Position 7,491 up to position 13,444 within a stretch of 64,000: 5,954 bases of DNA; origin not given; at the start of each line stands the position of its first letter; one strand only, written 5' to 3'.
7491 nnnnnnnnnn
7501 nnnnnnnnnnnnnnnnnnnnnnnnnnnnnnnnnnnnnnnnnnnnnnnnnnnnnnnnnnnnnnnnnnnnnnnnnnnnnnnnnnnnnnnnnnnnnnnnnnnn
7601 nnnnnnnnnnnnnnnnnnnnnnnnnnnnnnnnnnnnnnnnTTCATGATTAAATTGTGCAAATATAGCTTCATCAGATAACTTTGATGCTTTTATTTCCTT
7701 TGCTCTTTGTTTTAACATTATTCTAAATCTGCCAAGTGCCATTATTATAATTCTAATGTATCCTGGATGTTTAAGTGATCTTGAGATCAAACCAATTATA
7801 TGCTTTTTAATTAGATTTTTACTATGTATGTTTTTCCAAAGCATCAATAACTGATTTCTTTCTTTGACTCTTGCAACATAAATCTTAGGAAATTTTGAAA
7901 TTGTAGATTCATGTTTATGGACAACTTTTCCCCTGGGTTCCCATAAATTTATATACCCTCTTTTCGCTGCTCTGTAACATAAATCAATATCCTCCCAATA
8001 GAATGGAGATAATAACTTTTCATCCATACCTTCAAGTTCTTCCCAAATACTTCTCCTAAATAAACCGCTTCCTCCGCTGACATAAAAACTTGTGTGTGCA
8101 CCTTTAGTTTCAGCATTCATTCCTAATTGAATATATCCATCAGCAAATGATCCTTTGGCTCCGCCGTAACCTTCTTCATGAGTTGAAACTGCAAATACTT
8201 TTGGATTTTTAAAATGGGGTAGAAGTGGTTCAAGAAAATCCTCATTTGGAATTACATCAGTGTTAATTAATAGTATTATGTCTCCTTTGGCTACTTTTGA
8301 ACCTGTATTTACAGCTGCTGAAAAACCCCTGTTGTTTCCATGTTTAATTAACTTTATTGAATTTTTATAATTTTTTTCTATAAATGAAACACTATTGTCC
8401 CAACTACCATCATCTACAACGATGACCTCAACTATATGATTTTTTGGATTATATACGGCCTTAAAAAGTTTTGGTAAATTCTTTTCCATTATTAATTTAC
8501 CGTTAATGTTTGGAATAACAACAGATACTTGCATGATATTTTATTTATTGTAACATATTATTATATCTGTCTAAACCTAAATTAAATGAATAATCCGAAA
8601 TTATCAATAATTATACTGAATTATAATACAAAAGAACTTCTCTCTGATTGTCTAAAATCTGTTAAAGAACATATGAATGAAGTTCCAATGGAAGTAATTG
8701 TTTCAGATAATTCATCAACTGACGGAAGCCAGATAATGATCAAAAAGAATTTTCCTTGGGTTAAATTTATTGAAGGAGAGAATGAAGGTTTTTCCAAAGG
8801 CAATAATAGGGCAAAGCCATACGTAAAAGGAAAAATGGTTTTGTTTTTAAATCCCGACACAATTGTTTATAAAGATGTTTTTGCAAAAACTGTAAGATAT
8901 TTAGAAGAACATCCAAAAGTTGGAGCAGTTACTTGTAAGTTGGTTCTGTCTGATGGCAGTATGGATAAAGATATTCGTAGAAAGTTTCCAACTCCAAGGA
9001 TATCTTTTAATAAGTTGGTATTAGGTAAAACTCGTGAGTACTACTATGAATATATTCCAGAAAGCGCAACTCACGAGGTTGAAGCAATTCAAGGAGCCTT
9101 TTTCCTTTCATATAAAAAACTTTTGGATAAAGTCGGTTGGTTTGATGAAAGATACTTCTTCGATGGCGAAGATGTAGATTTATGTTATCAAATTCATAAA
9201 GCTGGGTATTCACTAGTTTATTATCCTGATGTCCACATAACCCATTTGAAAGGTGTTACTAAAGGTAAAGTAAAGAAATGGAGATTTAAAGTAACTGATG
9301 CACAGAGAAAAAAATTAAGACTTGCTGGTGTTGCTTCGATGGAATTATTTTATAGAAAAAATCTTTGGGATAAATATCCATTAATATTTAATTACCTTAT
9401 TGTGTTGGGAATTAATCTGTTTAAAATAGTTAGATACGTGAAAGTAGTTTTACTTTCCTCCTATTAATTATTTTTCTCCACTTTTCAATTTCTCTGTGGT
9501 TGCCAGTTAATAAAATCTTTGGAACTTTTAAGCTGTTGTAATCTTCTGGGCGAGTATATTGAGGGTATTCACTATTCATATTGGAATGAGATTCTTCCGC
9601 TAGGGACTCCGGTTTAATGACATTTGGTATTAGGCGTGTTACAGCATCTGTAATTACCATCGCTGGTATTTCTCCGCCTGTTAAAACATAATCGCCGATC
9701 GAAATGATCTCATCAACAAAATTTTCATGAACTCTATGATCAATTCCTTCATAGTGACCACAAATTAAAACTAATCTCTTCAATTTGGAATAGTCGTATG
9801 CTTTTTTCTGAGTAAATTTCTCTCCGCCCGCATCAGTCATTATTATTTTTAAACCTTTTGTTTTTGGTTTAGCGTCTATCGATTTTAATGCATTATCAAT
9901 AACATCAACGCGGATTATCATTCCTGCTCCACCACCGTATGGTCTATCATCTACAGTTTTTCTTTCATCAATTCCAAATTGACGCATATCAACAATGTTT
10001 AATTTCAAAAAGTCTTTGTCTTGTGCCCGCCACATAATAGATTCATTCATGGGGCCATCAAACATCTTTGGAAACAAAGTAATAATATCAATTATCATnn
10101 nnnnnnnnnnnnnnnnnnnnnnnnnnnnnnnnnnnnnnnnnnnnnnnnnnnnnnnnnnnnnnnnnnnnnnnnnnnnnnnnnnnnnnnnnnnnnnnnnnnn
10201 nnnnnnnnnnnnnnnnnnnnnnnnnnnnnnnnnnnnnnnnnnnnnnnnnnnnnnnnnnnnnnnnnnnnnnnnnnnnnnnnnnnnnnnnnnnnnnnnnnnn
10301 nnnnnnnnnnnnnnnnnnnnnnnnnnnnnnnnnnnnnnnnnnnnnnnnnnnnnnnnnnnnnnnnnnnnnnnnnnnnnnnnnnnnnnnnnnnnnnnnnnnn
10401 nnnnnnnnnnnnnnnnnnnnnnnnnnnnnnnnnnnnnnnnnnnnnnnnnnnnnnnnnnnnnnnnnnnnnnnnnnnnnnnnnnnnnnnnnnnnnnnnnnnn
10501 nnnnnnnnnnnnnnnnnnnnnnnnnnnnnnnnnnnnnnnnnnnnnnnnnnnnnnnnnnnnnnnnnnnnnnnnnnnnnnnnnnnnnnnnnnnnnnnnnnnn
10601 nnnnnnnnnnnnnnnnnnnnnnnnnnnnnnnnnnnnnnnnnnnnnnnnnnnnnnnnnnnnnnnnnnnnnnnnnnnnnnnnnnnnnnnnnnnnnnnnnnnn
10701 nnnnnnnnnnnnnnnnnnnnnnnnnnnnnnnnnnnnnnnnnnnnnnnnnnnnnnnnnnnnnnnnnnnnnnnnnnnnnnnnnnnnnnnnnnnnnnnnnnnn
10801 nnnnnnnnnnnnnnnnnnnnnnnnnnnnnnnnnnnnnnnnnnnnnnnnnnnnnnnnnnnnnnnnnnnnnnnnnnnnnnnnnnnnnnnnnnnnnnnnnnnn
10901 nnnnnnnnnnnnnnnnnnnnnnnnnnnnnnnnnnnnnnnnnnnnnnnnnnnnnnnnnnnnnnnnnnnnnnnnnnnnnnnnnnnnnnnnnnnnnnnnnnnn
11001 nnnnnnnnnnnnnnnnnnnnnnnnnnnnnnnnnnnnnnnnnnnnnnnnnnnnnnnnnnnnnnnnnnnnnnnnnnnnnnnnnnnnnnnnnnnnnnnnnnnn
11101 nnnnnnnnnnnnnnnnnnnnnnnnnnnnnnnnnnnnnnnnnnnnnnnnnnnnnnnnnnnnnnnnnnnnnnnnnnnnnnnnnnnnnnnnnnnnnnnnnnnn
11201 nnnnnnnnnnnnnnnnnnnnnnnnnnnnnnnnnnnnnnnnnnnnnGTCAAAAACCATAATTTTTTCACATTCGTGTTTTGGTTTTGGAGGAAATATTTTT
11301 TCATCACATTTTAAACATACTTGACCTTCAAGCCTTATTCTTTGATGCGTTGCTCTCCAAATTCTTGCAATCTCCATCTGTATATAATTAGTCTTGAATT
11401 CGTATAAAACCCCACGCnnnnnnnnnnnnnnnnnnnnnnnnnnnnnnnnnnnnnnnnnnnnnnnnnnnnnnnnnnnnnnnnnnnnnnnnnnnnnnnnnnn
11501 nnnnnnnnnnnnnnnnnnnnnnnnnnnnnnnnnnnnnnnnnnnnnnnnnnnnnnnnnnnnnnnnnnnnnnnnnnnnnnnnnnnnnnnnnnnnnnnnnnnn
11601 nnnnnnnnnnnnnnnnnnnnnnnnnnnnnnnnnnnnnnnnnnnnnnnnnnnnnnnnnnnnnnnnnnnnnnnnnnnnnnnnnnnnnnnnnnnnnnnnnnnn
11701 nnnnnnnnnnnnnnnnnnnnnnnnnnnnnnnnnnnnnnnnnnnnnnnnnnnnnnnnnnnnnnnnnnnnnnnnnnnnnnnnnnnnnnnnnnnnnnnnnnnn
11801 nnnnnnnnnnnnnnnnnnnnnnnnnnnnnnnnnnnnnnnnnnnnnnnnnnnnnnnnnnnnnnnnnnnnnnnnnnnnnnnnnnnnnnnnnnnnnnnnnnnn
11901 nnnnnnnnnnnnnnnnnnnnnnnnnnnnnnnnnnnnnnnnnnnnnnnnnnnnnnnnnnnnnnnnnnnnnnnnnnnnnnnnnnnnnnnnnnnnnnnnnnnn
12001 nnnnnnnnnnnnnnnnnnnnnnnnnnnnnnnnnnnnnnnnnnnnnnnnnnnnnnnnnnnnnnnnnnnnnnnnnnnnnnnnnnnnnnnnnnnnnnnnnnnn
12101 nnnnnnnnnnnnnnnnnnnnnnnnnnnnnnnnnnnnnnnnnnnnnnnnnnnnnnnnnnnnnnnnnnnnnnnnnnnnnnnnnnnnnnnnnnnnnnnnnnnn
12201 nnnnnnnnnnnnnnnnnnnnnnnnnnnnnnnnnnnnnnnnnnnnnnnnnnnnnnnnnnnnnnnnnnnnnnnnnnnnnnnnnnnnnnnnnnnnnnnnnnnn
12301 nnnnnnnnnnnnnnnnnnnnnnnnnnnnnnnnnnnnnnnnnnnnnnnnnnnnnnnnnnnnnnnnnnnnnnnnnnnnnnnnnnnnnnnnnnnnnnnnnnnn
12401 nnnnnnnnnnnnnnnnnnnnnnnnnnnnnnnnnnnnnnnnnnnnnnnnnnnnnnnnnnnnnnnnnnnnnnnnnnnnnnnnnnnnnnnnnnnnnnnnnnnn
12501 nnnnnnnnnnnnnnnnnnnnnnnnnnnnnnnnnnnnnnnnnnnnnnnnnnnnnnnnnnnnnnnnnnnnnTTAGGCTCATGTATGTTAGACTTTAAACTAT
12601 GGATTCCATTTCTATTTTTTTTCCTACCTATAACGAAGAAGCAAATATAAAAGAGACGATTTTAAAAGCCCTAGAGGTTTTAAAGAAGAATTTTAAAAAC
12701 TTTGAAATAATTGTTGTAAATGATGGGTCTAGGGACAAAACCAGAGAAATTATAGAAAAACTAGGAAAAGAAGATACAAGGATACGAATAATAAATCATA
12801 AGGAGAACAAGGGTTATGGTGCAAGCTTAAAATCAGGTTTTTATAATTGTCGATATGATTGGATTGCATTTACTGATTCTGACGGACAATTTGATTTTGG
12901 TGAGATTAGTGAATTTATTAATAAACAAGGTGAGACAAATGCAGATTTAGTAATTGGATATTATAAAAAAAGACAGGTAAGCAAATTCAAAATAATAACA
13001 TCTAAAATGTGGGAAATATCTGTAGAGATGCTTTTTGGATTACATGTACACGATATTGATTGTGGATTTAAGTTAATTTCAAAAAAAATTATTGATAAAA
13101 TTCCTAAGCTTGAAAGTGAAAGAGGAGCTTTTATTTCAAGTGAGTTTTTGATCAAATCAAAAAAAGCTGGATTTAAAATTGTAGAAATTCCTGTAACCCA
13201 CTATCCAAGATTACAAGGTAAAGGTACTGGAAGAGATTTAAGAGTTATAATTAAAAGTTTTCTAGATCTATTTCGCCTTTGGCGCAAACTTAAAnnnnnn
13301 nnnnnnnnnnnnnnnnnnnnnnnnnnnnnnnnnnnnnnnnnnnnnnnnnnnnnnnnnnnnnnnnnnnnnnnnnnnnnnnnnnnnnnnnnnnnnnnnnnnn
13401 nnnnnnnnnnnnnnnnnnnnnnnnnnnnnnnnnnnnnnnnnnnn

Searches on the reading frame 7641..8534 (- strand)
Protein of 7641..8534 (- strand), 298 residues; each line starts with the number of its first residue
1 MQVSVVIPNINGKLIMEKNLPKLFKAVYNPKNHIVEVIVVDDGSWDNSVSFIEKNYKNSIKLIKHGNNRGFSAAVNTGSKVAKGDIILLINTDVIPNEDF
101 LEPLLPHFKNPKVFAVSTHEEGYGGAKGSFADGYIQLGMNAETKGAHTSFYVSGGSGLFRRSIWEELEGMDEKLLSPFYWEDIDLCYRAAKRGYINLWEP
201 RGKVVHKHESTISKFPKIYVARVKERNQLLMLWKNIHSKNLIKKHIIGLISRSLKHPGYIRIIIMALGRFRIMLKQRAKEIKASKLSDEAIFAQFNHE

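Call 48: search_protein_families(library=pfam, proteins=[window:7641-8534:-], max_evalue=0.001)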
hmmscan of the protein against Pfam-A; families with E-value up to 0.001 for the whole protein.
window:7641-8534:- (298 aa): 4 families
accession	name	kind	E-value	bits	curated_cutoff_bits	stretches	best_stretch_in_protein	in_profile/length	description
PF00535.33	Glycos_transf_2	-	7.8e-25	88.2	23.3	1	4-164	1-164/168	Glycosyl transferase family 2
PF13641.12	Glyco_tranf_2_3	-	1.2e-13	52.1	27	1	3-194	3-199/230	Glycosyltransferase like family 2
PF10111.15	Glyco_tranf_2_2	-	7.9e-08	32.6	27.3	1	4-105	1-103/276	Glycosyltransferase like family 2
PF13632.12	Glyco_trans_2_3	-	7.6e-07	29.6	27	1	86-212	1-129/198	Glycosyl transferase family group 2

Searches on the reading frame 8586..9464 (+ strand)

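Call 48: search_protein_families(library=pfam, proteins=[window:8586-9464:+], max_evalue=0.001)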
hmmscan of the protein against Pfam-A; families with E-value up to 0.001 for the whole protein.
window:8586-9464:+ (293 aa): 5 families
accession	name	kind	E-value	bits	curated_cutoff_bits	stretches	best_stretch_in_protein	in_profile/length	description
PF13641.12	Glyco_tranf_2_3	-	1.7e-20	74.5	27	1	4-226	1-217/230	Glycosyltransferase like family 2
PF00535.33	Glycos_transf_2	-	3e-18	66.8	23.3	1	7-131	1-128/168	Glycosyl transferase family 2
PF13632.12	Glyco_trans_2_3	-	9.3e-09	35.8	27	1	85-263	2-167/198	Glycosyl transferase family group 2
PF10111.15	Glyco_tranf_2_2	-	8.9e-05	22.5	27.3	1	8-210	2-206/276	Glycosyltransferase like family 2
PF13712.12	Glyco_tranf_2_5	-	0.00073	19.8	27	0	68-211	40-178/210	Glycosyltransferase like family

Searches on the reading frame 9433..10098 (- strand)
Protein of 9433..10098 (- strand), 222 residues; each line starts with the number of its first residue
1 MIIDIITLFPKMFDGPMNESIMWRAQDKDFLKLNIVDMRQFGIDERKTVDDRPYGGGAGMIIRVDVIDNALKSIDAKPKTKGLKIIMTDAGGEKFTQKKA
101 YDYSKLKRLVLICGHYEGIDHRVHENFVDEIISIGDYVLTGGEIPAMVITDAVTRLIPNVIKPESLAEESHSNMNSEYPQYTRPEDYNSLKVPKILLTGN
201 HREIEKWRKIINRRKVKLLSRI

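Call 48: search_protein_families(library=pfam, proteins=[window:9433-10098:-], max_evalue=0.001)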
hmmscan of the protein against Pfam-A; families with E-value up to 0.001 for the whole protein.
window:9433-10098:- (222 aa): 1 family
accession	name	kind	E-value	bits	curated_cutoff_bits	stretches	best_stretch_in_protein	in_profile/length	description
PF01746.26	tRNA_m1G_MT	-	5.4e-55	186.6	27.3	1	24-210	3-184/195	tRNA (Guanine-1)-methyltransferase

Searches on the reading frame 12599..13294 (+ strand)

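Call 14: search_protein_families(library=pfam, proteins=[window:12599-13294:+], max_evalue=0.01)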
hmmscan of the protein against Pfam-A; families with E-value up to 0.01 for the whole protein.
window:12599-13294:+ (232 aa): 4 families
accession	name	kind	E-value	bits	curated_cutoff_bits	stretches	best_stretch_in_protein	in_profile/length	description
PF00535.33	Glycos_transf_2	-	1.7e-35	122.9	23.3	1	5-168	1-167/168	Glycosyl transferase family 2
PF10111.15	Glyco_tranf_2_2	-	1.6e-08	34.8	27.3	1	6-141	2-145/276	Glycosyltransferase like family 2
PF13641.12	Glyco_tranf_2_3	-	3.2e-07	31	27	1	4-95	3-96/230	Glycosyltransferase like family 2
PF13704.12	Glyco_tranf_2_4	-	0.0017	19.3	27.5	1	35-95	20-81/98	Glycosyl transferase family 2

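Call 87: search_protein_families(library=ncbifam, proteins=[window:12599-13294:+], max_evalue=0.001)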
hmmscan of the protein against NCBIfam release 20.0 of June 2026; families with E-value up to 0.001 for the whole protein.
window:12599-13294:+ (232 aa): 27 families (the best 25 are shown)
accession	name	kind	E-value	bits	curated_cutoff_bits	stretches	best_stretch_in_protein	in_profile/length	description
TIGR03937.1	PgaC_IcaA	equivalog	8.5e-23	80.9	422.3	1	2-99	45-139/407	poly-beta-1,6-N-acetyl-D-glucosamine synthase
NF007986.1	PRK10714.1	equivalog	5.3e-20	71.6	529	1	2-215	6-214/316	undecaprenyl-phosphate 4-deoxy-4-formamido-L-arabinose transferase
NF047683.1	TeichurnBiosyTuaG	equivalog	2.3e-18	66.8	400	1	3-101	7-102/252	teichuronic acid biosynthesis protein TuaG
NF047588.1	GlcsyltransPgfSStrep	equivalog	2.8e-18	66.2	500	1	4-172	3-171/308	glycosyltransferase PgfS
TIGR04182.1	glyco_TIGR04182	equivalog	1.9e-16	60.3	325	1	4-210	2-199/293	S-layer glycoprotein N-glycosyltransferase AglJ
NF041391.1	DPhHxTase_Halo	equivalog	1.4e-14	53.6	375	1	10-205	3-187/213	dolichyl-phosphate hexose transferase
NF041875.1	EPS_EpsD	equivalog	3.2e-14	53.1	370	1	4-121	1-115/325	exopolysaccharide biosynthesis glycosyltransferase EpsD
NF050050.1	ProtGlycPglI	equivalog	1.8e-13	50.5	500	1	2-113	2-111/306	GalNAc(5)-diNAcBac-PP-undecaprenol beta-1,3-glucosyltransferase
NF058614.1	PPMAGASynPpgS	equivalog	2.5e-13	50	370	1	6-200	4-195/226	polyprenyl-phospho-N-acetylgalactosaminyl synthase PpgS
NF007482.0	PRK10073.1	equivalog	5.3e-13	48.7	423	1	3-99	7-99/334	glycosyltransferase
TIGR03965.1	mycofact_glyco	equivalog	8.4e-13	48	280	1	2-99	74-168/467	mycofactocin biosynthesis glycosyltransferase MftF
TIGR04283.1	glyco_like_mftF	equivalog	2.8e-10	40.2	182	1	4-100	1-87/221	TIGR04283 family arsenosugar biosynthesis glycosyltransferase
NF045692.1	OglycostaseCruG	equivalog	1.5e-09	37.3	600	1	2-118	41-160/386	2'-O-glycosyltransferase CruG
NF053739.1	GlytfEpsEBac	equivalog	2.1e-09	36.8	450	1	4-95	3-92/265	glycosyltransferase EpsE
NF010496.0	PRK13915.1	equivalog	4.6e-09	35.8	262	1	3-95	32-126/307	glucosyl-3-phosphoglycerate synthase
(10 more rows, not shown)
